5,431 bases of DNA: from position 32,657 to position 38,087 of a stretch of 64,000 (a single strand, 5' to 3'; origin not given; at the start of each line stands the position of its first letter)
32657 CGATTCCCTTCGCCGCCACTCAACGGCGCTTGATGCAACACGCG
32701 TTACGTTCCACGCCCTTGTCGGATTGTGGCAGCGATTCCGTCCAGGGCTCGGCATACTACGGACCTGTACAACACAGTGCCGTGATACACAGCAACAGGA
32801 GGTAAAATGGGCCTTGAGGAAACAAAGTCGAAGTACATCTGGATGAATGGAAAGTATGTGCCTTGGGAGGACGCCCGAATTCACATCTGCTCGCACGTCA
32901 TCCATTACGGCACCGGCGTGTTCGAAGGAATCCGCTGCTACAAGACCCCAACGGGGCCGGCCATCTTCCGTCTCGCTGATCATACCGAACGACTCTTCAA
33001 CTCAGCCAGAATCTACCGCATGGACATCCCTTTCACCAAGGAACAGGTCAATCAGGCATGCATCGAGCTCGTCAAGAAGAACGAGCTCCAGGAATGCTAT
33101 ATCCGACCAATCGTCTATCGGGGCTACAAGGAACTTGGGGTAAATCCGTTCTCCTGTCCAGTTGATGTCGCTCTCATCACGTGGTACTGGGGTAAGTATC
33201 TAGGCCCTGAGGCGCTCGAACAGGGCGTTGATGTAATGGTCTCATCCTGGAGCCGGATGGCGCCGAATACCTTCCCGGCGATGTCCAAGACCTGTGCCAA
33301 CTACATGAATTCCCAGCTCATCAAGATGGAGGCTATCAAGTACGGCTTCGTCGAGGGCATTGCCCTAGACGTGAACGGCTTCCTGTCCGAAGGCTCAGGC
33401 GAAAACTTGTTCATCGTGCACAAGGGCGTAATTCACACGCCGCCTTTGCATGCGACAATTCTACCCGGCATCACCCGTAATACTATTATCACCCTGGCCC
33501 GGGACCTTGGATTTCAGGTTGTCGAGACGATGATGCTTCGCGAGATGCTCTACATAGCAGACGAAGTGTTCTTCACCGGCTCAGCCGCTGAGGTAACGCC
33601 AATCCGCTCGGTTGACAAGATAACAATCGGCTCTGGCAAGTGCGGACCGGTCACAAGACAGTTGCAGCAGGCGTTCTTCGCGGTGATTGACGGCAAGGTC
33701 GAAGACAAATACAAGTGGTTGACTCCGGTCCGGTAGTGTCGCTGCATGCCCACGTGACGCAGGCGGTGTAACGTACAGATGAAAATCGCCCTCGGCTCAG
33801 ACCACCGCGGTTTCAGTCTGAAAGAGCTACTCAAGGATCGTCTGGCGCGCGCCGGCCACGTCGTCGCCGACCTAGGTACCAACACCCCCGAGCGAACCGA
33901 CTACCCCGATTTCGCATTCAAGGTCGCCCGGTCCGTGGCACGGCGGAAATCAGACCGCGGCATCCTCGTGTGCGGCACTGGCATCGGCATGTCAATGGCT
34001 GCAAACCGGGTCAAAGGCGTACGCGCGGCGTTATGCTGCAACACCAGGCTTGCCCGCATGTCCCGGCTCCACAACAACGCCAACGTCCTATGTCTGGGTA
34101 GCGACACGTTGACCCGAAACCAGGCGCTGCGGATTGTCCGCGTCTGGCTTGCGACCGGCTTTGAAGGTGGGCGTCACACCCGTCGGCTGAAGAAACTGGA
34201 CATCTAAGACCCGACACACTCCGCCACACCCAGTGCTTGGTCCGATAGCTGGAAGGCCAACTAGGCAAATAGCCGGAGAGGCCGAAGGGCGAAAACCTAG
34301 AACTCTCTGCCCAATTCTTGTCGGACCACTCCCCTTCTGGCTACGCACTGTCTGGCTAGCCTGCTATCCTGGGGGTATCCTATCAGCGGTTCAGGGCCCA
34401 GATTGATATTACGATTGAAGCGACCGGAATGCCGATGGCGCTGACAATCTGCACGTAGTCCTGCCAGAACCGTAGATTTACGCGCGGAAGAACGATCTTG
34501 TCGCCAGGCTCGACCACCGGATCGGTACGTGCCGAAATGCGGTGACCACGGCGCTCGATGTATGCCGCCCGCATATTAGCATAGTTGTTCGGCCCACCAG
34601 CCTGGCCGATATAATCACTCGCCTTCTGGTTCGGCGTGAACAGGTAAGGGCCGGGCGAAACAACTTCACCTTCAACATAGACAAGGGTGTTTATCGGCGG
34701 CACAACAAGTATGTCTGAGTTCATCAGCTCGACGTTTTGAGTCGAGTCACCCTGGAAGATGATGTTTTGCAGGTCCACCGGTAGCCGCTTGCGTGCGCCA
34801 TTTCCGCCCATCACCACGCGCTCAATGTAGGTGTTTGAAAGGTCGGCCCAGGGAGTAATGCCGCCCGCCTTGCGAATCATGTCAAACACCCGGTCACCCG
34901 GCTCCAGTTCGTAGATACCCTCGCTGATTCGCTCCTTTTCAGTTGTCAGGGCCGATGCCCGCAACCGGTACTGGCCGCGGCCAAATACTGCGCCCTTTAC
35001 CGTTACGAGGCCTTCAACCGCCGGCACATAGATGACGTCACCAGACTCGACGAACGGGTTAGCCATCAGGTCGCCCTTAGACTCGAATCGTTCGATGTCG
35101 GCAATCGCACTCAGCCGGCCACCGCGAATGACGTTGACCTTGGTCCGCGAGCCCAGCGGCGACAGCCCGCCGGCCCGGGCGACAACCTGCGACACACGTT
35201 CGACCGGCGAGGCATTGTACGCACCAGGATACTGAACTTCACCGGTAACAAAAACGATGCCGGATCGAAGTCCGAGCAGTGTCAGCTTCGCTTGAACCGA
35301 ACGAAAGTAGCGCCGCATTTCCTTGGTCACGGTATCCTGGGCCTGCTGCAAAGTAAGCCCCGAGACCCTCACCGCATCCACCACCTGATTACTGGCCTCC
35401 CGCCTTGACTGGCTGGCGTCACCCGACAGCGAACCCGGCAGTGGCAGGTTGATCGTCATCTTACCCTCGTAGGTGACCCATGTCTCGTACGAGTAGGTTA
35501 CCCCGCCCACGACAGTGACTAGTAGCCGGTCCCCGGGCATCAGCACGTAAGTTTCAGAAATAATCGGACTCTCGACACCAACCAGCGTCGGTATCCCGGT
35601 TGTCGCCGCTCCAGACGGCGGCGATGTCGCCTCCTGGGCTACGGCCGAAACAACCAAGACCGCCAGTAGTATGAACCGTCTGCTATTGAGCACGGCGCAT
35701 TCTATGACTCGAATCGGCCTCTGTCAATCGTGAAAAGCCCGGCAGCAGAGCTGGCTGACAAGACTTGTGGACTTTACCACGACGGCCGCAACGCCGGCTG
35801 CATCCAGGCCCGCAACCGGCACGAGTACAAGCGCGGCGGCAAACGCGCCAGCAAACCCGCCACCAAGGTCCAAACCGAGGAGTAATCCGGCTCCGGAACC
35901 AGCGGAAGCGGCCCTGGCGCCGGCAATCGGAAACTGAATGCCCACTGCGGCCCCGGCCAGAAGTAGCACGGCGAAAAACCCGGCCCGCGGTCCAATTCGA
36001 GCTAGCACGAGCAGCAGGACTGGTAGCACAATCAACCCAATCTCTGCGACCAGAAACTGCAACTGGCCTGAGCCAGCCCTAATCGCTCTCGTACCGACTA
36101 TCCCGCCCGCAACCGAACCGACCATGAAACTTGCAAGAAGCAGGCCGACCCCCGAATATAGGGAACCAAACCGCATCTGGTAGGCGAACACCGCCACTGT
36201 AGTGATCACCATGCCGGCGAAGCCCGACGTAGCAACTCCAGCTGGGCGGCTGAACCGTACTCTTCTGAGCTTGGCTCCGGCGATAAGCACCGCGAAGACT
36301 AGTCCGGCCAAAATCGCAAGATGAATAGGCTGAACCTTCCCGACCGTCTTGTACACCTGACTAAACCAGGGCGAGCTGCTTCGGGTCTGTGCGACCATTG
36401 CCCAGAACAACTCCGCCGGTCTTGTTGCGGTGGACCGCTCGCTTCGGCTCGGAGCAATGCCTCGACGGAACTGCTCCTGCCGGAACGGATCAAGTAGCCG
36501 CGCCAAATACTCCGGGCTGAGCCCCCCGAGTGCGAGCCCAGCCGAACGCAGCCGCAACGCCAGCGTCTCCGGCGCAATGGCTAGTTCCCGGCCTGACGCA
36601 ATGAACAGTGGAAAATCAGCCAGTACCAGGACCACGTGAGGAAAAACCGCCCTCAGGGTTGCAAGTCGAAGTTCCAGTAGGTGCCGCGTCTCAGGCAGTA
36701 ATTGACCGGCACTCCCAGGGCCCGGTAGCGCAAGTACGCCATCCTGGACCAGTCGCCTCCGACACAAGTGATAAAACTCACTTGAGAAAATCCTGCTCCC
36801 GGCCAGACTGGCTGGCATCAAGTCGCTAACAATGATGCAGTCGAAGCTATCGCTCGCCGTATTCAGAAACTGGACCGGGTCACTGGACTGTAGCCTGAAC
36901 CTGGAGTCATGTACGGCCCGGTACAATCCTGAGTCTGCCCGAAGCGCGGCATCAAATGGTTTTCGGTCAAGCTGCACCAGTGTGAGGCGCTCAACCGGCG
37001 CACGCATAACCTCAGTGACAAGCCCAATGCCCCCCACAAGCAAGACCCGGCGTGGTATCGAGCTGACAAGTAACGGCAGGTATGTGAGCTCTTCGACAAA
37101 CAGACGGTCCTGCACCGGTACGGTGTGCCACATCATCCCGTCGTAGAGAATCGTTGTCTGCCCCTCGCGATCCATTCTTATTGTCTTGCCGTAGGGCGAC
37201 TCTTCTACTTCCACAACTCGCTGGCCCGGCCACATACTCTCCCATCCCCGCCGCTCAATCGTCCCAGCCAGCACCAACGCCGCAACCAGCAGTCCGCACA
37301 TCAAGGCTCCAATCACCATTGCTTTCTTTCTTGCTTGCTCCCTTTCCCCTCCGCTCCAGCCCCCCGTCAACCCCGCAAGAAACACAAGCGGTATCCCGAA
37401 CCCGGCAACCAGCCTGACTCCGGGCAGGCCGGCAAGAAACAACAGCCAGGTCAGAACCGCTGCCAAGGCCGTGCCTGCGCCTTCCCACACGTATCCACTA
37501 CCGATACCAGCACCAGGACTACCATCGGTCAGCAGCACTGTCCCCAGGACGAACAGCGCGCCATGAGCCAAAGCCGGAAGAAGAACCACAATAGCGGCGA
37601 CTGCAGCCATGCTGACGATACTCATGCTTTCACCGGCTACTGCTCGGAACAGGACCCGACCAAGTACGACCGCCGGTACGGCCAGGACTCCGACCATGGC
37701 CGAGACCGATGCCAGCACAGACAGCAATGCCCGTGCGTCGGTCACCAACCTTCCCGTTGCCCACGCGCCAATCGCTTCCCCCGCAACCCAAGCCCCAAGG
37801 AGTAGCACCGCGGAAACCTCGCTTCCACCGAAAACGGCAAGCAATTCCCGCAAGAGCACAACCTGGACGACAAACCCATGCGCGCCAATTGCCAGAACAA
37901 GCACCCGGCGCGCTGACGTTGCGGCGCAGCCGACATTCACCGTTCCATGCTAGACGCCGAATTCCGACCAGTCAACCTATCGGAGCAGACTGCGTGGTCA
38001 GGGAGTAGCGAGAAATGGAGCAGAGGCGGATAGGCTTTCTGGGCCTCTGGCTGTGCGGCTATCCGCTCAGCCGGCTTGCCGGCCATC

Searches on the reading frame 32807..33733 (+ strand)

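Call 40: search_protein_families(library=pfam, proteins=[window:32807-33733:+], max_evalue=0.0001)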
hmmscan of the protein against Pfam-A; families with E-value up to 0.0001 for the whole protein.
window:32807-33733:+ (309 aa): 1 family
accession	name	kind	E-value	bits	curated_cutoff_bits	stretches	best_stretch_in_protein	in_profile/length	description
PF01063.24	Aminotran_4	-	1.8e-47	162.5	28.5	1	37-269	1-223/223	Amino-transferase class IV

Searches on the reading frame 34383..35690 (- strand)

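Call 41: search_protein_families(library=pfam, proteins=[window:34383-35690:-], max_evalue=0.0001)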
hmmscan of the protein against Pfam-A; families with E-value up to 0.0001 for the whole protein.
window:34383-35690:- (435 aa): 3 families
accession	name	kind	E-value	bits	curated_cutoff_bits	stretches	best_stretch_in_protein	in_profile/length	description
PF10531.15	SLBB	-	1.2e-19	70.4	27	2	145-192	1-50/55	SLBB domain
PF22461.2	SLBB_2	-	1e-17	64.4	27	1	146-222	3-79/79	SLBB domain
PF02563.21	Poly_export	-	1e-08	35.7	28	0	103-138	41-76/77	Polysaccharide biosynthesis/export protein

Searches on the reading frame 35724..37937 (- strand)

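Call 41: search_protein_families(library=pfam, proteins=[window:35724-37937:-], max_evalue=0.0001)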
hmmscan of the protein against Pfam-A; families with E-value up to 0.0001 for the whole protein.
window:35724-37937:- (737 aa): 1 family
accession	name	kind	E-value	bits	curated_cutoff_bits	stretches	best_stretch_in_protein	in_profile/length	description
PF01564.23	Spermine_synth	-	7.3e-15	55.4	22.9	1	282-404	6-130/186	Spermine/spermidine synthase domain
